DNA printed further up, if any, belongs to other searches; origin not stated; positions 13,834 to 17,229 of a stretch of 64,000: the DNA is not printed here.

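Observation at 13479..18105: Single-chain MmeI-like Type IIL RM enzyme followed by an Rpn/YhgA-family nuclease, in a repeat-bounded accessory segment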

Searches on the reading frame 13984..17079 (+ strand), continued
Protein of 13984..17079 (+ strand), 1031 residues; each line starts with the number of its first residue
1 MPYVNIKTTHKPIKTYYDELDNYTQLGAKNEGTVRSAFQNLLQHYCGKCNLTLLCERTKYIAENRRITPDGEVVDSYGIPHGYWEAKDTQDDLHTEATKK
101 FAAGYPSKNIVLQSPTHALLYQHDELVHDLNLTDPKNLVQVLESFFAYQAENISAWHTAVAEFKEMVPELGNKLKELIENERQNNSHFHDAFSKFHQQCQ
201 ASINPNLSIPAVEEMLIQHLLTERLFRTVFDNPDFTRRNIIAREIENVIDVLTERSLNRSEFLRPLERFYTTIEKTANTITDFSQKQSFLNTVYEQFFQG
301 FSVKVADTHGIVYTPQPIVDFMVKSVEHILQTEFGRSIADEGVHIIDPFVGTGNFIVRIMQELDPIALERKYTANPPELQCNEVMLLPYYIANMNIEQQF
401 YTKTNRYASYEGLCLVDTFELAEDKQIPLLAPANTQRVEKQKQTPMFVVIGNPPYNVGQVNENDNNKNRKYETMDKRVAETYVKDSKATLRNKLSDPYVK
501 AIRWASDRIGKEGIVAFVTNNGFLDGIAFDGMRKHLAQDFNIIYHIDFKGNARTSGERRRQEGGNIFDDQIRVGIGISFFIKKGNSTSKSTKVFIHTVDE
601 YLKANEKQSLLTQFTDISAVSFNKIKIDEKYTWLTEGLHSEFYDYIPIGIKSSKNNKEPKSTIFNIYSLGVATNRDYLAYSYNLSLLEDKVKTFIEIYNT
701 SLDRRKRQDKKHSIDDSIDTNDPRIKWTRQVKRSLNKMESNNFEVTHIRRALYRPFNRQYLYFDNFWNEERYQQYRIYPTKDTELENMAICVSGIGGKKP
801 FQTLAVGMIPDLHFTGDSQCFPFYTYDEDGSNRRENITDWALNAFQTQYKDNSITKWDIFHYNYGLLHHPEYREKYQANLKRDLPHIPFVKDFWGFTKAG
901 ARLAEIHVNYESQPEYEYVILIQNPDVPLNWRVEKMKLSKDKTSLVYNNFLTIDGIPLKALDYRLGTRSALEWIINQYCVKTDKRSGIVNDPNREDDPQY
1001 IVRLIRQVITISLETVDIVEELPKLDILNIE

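Call 41: find_homologous_proteins(query=window:13984-17079:+, max_evalue=1e-50)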
Query window:13984-17079:+ (1031 aa): 8000 proteins with E <= 1e-50 among 8000 candidates; the best 120 are listed.
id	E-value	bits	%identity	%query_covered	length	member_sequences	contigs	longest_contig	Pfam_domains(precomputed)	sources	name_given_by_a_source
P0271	0.0e+0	2391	100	100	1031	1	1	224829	PF18135.8,PF02384.23,PF07669.18,PF22240.2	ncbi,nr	ncbi:DNA helicase [Candidatus Poribacteria bacterium]|nr:MAG: DNA helicase [Candidatus Poribacteria 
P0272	0.0e+0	1831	78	100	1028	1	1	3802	PF18135.8,PF02384.23,PF07669.18,PF22240.2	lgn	-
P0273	0.0e+0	1808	77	100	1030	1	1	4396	PF18135.8,PF02384.23,PF07669.18,PF22240.2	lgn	-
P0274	0.0e+0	1791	76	100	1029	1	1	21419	PF18135.8,PF02384.23,PF07669.18,PF22240.2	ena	-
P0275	0.0e+0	1785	76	100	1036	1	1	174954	PF18135.8,PF02384.23,PF07669.18,PF22240.2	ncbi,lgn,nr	ncbi:N-6 DNA methylase [Candidatus Poribacteria bacterium]|nr:N-6 DNA methylase [Candidatus Poribact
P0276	0.0e+0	1783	77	100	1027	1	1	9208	PF18135.8,PF02384.23,PF07669.18,PF22240.2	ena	-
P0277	0.0e+0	1778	76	100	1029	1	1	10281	PF18135.8,PF02384.23,PF07669.18,PF22240.2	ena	-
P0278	0.0e+0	1777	76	100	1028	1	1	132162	PF18135.8,PF02384.23,PF07669.18,PF22240.2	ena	-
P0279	0.0e+0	1765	75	100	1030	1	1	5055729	PF18135.8,PF02384.23,PF07669.18,PF22240.2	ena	-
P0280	0.0e+0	1763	72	99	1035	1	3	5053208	PF18135.8,PF02384.23,PF07669.18,PF22240.2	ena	-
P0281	0.0e+0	1753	75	100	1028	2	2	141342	PF18135.8,PF02384.23,PF07669.18,PF22240.2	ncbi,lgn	-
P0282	0.0e+0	1744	73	100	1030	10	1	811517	PF18135.8,PF02384.23,PF22240.2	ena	-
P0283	0.0e+0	1740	73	100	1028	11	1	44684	PF18135.8,PF02384.23,PF07669.18,PF22240.2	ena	-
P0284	0.0e+0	1735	72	99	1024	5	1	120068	PF18135.8,PF02384.23,PF07669.18,PF22240.2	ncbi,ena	-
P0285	0.0e+0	1729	72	99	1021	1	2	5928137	PF18135.8,PF02384.23,PF07669.18,PF22240.2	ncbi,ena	-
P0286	0.0e+0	1727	73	99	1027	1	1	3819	PF18135.8,PF02384.23,PF07669.18,PF22240.2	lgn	-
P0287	0.0e+0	1723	72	100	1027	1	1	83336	PF18135.8,PF02384.23,PF07669.18,PF22240.2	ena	-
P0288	0.0e+0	1720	72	99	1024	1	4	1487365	PF18135.8,PF02384.23,PF07669.18,PF22240.2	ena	-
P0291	0.0e+0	1718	72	100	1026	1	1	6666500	PF18135.8,PF02384.23,PF07669.18,PF22240.2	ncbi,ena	-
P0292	0.0e+0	1717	73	99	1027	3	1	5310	PF18135.8,PF02384.23,PF07669.18,PF22240.2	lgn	-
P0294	0.0e+0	1716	72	99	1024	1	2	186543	PF18135.8,PF02384.23,PF07669.18,PF22240.2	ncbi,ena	-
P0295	0.0e+0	1713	72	99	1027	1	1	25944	PF18135.8,PF02384.23,PF07669.18,PF22240.2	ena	-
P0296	0.0e+0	1713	71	100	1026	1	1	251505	PF18135.8,PF02384.23,PF07669.18,PF22240.2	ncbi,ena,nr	ncbi:MAG: N-6 DNA methylase [Candidatus Poribacteria bacterium]|nr:N-6 DNA methylase [Candidatus Por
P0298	0.0e+0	1709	72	99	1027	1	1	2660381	PF18135.8,PF02384.23,PF07669.18,PF22240.2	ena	-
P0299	0.0e+0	1708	72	99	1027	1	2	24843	PF18135.8,PF02384.23,PF07669.18,PF22240.2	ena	-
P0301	0.0e+0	1705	71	99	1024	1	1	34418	PF18135.8,PF02384.23,PF07669.18,PF22240.2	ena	-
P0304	0.0e+0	1704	71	100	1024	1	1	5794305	PF18135.8,PF02384.23,PF07669.18,PF22240.2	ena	-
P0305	0.0e+0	1702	71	99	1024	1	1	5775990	PF18135.8,PF02384.23,PF07669.18,PF22240.2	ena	-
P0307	0.0e+0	1700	71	99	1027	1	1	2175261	PF18135.8,PF02384.23,PF07669.18,PF22240.2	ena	-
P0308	0.0e+0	1700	71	100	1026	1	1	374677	PF18135.8,PF02384.23,PF07669.18,PF22240.2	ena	-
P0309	0.0e+0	1700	74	100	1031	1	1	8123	PF18135.8,PF02384.23,PF07669.18,PF22240.2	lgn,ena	-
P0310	0.0e+0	1699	71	99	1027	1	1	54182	PF18135.8,PF02384.23,PF07669.18,PF22240.2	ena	-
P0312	0.0e+0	1695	72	100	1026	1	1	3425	PF18135.8,PF02384.23,PF07669.18,PF22240.2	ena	-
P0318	0.0e+0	1687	71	99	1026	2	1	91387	PF18135.8,PF02384.23,PF07669.18,PF22240.2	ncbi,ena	-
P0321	0.0e+0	1676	70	99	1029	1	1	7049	PF18135.8,PF02384.23,PF07669.18,PF22240.2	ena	-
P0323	0.0e+0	1673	69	100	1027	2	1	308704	PF18135.8,PF02384.23,PF07669.18,PF22240.2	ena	-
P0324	0.0e+0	1673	70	99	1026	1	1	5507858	PF18135.8,PF02384.23,PF07669.18,PF22240.2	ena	-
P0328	0.0e+0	1664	70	100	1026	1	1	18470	PF18135.8,PF02384.23,PF07669.18,PF22240.2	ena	-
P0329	0.0e+0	1662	69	99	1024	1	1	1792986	PF18135.8,PF02384.23,PF07669.18,PF22240.2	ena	-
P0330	0.0e+0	1661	69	100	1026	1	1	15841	PF18135.8,PF02384.23,PF07669.18,PF22240.2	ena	-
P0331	0.0e+0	1657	69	99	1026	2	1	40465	PF18135.8,PF02384.23,PF07669.18,PF22240.2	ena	-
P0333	0.0e+0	1656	69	99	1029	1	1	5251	PF18135.8,PF02384.23,PF07669.18,PF22240.2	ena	-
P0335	0.0e+0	1656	69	99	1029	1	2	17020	PF18135.8,PF02384.23,PF22240.2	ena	-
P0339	0.0e+0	1652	69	99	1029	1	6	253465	PF18135.8,PF02384.23,PF07669.18,PF22240.2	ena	-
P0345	0.0e+0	1649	69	99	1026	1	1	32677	PF18135.8,PF02384.23,PF07669.18,PF22240.2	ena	-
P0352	0.0e+0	1641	69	99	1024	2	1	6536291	PF18135.8,PF02384.23,PF07669.18,PF22240.2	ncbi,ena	-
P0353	0.0e+0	1640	69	99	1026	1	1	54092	PF18135.8,PF02384.23,PF07669.18,PF22240.2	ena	-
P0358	0.0e+0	1635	69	99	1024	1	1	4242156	PF18135.8,PF02384.23,PF07669.18,PF22240.2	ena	-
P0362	0.0e+0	1632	68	100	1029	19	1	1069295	PF18135.8,PF02384.23,PF07669.18,PF22240.2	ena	-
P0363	0.0e+0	1631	69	99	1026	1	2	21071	PF18135.8,PF02384.23,PF07669.18,PF22240.2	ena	-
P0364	0.0e+0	1631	69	100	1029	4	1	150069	PF18135.8,PF02384.23,PF07669.18,PF22240.2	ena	-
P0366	0.0e+0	1628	68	100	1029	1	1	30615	PF18135.8,PF02384.23,PF07669.18,PF22240.2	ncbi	-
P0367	0.0e+0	1628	68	99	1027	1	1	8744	PF18135.8,PF02384.23,PF07669.18,PF22240.2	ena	-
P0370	0.0e+0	1625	68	99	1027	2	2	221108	PF18135.8,PF02384.23,PF07669.18,PF22240.2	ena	-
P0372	0.0e+0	1624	69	99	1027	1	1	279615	PF18135.8,PF02384.23,PF07669.18,PF22240.2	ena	-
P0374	0.0e+0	1621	68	99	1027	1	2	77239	PF18135.8,PF02384.23,PF07669.18,PF22240.2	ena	-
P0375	0.0e+0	1620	69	99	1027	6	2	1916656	PF18135.8,PF02384.23,PF07669.18,PF22240.2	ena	-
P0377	0.0e+0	1619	69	100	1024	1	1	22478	PF18135.8,PF02384.23,PF07669.18,PF22240.2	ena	-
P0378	0.0e+0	1618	69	100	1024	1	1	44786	PF18135.8,PF02384.23,PF07669.18,PF22240.2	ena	-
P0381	0.0e+0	1617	68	100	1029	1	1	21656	PF18135.8,PF02384.23,PF07669.18,PF22240.2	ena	-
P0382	0.0e+0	1617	69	99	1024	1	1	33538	PF18135.8,PF02384.23,PF07669.18,PF22240.2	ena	-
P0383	0.0e+0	1617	68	100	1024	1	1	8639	PF18135.8,PF02384.23,PF07669.18,PF22240.2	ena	-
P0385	0.0e+0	1616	69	100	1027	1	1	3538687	PF18135.8,PF02384.23,PF07669.18,PF22240.2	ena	-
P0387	0.0e+0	1614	68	99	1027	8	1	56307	PF18135.8,PF02384.23,PF07669.18,PF22240.2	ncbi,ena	-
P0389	0.0e+0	1613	68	100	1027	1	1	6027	PF18135.8,PF02384.23,PF07669.18,PF22240.2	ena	-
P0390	0.0e+0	1613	69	100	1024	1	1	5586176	PF18135.8,PF02384.23,PF07669.18,PF22240.2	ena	-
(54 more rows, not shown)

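Call 43: find_encoding_contigs(protein=P0275, flank=10000, max_places=2)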
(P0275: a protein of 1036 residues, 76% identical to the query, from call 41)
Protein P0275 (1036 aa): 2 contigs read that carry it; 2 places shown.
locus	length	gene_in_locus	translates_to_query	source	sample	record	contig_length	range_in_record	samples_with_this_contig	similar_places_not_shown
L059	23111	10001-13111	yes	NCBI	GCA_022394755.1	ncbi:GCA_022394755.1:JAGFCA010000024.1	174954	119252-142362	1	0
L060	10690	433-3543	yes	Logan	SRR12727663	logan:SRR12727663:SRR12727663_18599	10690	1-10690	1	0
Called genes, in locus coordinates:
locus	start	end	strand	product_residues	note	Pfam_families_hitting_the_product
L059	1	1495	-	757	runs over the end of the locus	PF00324:AA_permease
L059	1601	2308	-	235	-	-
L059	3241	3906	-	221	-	-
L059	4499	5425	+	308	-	-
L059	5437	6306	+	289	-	-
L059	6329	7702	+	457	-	PF00884:Sulfatase, PF02995:DUF229 (faint), PF01663:Phosphodiest (weak), PF16347:SGSH_C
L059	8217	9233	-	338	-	PF23381:Beta-prop_IFT122_1st (faint), PF26549:Tricorn_N, PF07676:PD40, PF00930:DPPIV_N (faint), PF26550:Tricorn_2nd, PF25174:Beta-prop_THOC3 (weak)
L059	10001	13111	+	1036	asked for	PF22240:ISP_coupler, PF02384:N6_Mtase, PF07669:Eco57I (weak), PF18135:Type_ISP_C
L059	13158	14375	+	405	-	PF13289:SIR2_2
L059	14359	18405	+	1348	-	PF20720:nSTAND3 (faint)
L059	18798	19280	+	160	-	-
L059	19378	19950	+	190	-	-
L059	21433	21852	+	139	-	-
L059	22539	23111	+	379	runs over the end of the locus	PF00070:Pyr_redox (faint), PF00890:FAD_binding_2 (faint), PF01266:DAO, PF07992:Pyr_redox_2 (faint)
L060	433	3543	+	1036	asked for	PF22240:ISP_coupler, PF02384:N6_Mtase, PF07669:Eco57I (weak), PF18135:Type_ISP_C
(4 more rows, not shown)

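Call 44: find_encoding_contigs(protein=P0279, flank=10000, max_places=2)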
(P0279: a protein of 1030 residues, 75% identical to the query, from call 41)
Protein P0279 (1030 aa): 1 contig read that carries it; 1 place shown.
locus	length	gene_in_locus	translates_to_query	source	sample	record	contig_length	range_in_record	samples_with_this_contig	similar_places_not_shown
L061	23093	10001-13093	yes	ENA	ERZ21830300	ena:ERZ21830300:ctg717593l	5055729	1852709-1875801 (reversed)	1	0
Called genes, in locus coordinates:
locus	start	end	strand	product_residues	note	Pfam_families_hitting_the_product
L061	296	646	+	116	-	-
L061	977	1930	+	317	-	PF03544:TonB_C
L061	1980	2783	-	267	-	PF14842:FliG_N (faint), PF01706:FliG_C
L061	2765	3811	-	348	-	PF00586:AIRS, PF02769:AIRS_C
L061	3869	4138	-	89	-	-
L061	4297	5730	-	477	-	PF13230:GATase_4 (weak), PF13522:GATase_6, PF13537:GATase_7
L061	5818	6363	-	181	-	-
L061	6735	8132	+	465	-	PF00884:Sulfatase, PF01663:Phosphodiest (weak), PF16347:SGSH_C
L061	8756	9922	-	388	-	PF00930:DPPIV_N (faint), PF26549:Tricorn_N, PF07676:PD40 (faint), PF23381:Beta-prop_IFT122_1st (faint), PF25174:Beta-prop_THOC3 (weak), PF26550:Tricorn_2nd, PF26549:Tricorn_N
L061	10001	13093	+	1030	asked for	PF22240:ISP_coupler, PF02384:N6_Mtase, PF07669:Eco57I (weak), PF18135:Type_ISP_C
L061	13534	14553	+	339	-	-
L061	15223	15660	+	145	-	-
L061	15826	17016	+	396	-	PF01266:DAO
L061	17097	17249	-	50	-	-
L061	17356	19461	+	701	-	-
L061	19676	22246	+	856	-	PF00404:Dockerin_1 (weak)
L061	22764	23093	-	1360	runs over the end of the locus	PF00580:UvrD-helicase, PF01443:Viral_helicase1 (faint), PF13086:AAA_11 (weak), PF13245:AAA_19, PF13087:AAA_12 (weak), PF13361:UvrD_C, PF01025:GrpE, PF00575:S1, +3 more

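Call 45: find_encoding_contigs(protein=P0278, flank=10000, max_places=2)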
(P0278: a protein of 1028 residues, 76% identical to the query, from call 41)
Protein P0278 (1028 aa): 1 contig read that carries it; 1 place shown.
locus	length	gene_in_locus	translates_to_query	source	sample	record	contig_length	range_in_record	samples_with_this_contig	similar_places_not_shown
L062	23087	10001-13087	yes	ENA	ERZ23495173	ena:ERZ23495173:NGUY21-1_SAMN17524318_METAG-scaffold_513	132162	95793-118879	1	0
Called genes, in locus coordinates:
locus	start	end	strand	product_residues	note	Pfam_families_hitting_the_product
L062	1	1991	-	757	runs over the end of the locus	PF00324:AA_permease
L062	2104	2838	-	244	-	-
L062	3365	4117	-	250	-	-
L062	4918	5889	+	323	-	-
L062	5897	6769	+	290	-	-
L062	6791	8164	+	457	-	PF00884:Sulfatase, PF02995:DUF229 (faint), PF00884:Sulfatase, PF01663:Phosphodiest (weak), PF16347:SGSH_C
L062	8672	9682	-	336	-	PF26549:Tricorn_N, PF00930:DPPIV_N (faint), PF23381:Beta-prop_IFT122_1st (faint), PF25174:Beta-prop_THOC3 (faint), PF26550:Tricorn_2nd, PF07676:PD40 (weak), PF26549:Tricorn_N (weak)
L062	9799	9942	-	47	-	-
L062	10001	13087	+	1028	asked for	PF22240:ISP_coupler, PF02384:N6_Mtase, PF07669:Eco57I (weak), PF18135:Type_ISP_C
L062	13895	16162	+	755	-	PF05729:NACHT, PF22727:NCH2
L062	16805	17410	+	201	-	-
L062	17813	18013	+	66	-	-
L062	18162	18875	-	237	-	-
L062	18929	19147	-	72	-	-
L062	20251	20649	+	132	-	-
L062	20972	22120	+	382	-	PF01266:DAO, PF07992:Pyr_redox_2 (faint)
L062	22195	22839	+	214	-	PF10544:T5orf172, PF13455:MUG113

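Call 47: find_related_loci(query=window:13984-17079:+, collection=metagenome_contigs, flank=10000)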
Query window:13984-17079:+ (1031 aa) in metagenome_contigs; peptide patterns used: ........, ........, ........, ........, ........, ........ (x = any residue, [..] = any of these).
67 stretches matched a pattern; 27 encode a relative of the query (tblastn E <= 1e-3); 27 distinct loci.
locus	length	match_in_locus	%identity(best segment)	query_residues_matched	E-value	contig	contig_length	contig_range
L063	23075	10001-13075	68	1-1027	0e+0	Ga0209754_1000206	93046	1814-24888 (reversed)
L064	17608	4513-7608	68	1-1025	0e+0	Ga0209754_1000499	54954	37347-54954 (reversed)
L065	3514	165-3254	67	4-1031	0e+0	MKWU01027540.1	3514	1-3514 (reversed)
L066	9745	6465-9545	65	1-1027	0e+0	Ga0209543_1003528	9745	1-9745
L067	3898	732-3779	59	1-1025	0e+0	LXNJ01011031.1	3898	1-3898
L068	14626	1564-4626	59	1-1025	0e+0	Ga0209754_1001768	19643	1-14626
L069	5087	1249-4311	58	1-1025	0e+0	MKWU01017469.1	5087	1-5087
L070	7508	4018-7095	56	1-1025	0e+0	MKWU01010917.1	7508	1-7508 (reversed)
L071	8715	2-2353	69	240-1025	0e+0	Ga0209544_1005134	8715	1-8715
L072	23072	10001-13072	55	1-1025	0e+0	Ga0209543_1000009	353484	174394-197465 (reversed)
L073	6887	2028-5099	55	1-1025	0e+0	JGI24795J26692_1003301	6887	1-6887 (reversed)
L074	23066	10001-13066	54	1-1025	0e+0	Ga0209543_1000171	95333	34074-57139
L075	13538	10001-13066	54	1-1025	0e+0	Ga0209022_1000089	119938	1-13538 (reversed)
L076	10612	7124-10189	54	1-1025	0e+0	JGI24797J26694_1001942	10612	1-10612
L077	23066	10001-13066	54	1-1025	0e+0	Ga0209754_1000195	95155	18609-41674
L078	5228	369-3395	50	8-1024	0e+0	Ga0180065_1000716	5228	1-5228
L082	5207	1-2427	52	228-1029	0e+0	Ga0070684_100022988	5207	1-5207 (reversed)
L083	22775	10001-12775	37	130-1031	0e+0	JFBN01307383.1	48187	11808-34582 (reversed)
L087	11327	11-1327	50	598-1029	3e-134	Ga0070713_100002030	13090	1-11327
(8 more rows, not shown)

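Call 53: search_protein_families(library=padloc, proteins=[L059:13158-14375:+, L059:14359-18405:+, L062:13895-16162:+, L061:13534-14553:+, L059:18798-19280:+, L059:19378-19950:+, L062:16805-17410:+, L062:18162-18875:-], max_evalue=0.001)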
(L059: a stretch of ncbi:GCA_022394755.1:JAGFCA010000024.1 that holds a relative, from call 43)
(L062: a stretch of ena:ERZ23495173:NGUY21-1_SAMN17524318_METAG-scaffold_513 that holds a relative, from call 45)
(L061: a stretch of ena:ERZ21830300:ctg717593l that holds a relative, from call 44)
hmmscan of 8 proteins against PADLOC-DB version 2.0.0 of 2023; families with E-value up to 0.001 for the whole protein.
L059:13158-14375:+ (405 aa): 15 families
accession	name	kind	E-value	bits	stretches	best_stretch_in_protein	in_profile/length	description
PDLC00407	ThsA1|ThsA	-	2.7e-23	80.3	3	109-215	74-168/478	STALD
PDLC03856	LmuA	-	5.9e-22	76.4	2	24-217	6-180/433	-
PDLC00409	ThsA1|ThsA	-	8.2e-18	62.6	2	120-215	86-169/242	STALD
PDLC04968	PDC-S25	-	3.8e-15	53.9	1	22-215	10-201/517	-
PDLC04967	PDC-S25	-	8.5e-12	42.8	1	139-215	147-211/528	-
PDLC02184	Dsr2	-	4.1e-08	29.7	1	121-214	100-180/1222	-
PDLC04092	SIR2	-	9.7e-06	23.1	1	32-166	17-146/318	-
PDLC02419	Aga_SIR2-PNTD1-PNTD2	-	1.1e-05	22.4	0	255-360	194-295/558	Class I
PDLC00412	ThsA1|ThsA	-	0.0001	19.6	1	255-308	11-64/314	STALD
PDLC04167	Dsr1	-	0.0001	18.2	0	25-79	13-67/1248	-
PDLC02408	Aga_SIR2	-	0.00015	19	0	259-285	247-273/343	Class II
PDLC04087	SIR2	-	0.00034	17.6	0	27-78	11-62/343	-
PDLC02183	Dsr1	-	0.00037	16.3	0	266-289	210-233/1275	-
PDLC04084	SIR2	-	0.00051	17.4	0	10-81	18-91/414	-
PDLC04082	SIR2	-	0.00075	16.5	0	26-74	10-57/345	-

L059:14359-18405:+ (1348 aa): 3 families
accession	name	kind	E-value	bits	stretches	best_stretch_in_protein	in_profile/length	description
PDLC04700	PDC-M54A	-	4.3e-178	592.1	1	10-1348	309-1657/1657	-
PDLC04702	PDC-M54A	-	3.3e-175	583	1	3-1347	303-1620/1621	-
PDLC04701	PDC-M54A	-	1.5e-42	143.5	2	177-727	5-534/1144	-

L062:13895-16162:+ (755 aa): 0 families

L061:13534-14553:+ (339 aa): 0 families

L059:18798-19280:+ (160 aa): 0 families

L059:19378-19950:+ (190 aa): 0 families

L062:16805-17410:+ (201 aa): 0 families

L062:18162-18875:- (237 aa): 0 families
